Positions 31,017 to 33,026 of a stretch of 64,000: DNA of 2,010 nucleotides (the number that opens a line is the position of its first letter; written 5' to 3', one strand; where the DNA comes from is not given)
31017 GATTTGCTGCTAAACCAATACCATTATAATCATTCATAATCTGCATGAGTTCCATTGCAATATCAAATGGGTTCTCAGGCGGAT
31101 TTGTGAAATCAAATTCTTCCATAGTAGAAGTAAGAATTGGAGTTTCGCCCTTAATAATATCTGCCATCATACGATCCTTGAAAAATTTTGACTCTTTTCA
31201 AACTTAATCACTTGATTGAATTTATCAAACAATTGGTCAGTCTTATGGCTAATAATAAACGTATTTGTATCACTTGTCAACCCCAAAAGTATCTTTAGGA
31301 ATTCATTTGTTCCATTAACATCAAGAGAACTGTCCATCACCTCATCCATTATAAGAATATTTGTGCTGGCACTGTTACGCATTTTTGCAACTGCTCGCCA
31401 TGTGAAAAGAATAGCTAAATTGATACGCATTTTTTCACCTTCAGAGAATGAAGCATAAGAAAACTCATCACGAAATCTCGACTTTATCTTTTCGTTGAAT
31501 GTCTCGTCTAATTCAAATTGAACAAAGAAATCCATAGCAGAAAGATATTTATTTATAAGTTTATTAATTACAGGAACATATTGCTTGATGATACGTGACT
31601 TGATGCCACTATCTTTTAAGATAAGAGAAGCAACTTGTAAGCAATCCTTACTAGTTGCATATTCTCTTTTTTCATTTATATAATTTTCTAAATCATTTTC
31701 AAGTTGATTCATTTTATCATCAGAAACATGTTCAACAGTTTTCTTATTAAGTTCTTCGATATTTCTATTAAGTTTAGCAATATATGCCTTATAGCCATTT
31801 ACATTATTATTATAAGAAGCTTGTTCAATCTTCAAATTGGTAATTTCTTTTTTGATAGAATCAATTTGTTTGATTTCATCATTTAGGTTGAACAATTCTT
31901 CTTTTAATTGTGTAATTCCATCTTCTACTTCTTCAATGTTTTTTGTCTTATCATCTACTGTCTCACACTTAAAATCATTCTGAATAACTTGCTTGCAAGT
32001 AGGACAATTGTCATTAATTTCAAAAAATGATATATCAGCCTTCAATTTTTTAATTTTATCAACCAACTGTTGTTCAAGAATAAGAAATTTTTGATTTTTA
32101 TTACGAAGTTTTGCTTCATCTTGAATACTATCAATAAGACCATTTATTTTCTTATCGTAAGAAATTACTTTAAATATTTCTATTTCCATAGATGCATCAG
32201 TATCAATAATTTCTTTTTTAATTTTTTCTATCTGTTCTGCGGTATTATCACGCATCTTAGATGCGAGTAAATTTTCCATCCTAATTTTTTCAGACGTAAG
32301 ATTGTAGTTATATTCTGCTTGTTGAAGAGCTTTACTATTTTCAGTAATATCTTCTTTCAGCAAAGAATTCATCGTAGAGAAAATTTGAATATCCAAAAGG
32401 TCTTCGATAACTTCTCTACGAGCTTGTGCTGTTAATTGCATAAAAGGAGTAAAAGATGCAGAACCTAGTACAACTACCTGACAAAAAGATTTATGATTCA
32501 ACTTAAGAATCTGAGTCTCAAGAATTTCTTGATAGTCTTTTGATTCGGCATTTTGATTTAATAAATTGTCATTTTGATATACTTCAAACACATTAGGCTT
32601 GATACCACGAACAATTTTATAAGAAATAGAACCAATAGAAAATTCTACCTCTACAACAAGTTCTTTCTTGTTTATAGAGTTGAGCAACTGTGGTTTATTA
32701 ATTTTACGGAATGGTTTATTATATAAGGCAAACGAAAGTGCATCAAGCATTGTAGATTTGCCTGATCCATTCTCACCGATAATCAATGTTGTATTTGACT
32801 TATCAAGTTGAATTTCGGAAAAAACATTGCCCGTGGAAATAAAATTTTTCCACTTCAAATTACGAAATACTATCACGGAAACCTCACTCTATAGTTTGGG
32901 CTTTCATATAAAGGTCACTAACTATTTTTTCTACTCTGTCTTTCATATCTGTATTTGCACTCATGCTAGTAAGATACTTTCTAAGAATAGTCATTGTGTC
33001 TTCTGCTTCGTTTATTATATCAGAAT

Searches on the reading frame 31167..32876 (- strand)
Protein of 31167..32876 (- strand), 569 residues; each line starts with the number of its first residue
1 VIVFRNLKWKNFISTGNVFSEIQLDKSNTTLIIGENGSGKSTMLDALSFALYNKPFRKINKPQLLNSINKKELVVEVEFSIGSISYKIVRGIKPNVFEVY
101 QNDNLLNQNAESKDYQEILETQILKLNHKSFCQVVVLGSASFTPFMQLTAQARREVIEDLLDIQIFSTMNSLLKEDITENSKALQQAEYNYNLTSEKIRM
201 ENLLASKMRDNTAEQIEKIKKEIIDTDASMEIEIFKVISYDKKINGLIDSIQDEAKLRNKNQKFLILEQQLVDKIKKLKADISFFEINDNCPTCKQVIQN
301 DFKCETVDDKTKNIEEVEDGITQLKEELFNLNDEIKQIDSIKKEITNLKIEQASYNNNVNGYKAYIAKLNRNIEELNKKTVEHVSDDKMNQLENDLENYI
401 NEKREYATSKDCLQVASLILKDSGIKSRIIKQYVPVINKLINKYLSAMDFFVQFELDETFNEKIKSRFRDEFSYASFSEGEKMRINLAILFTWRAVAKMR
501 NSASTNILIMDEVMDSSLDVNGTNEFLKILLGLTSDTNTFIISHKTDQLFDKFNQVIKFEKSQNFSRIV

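Call 11: search_protein_families(library=phrogs, proteins=[window:31167-32876:-], max_evalue=0.00001)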
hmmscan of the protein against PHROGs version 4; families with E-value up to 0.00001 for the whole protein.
window:31167-32876:- (569 aa): 3 families
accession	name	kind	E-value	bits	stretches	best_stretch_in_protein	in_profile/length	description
phrog_77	-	DNA, RNA and nucleotide metabolism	1.9e-165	554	1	1-568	295-952/967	SbcC-like subunit of palindrome specific endonuclease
phrog_19980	-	unknown function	4.7e-13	49.4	1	24-409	24-435/1068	-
phrog_21388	-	DNA, RNA and nucleotide metabolism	4.8e-10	40.6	1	1-104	1-115/126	exonuclease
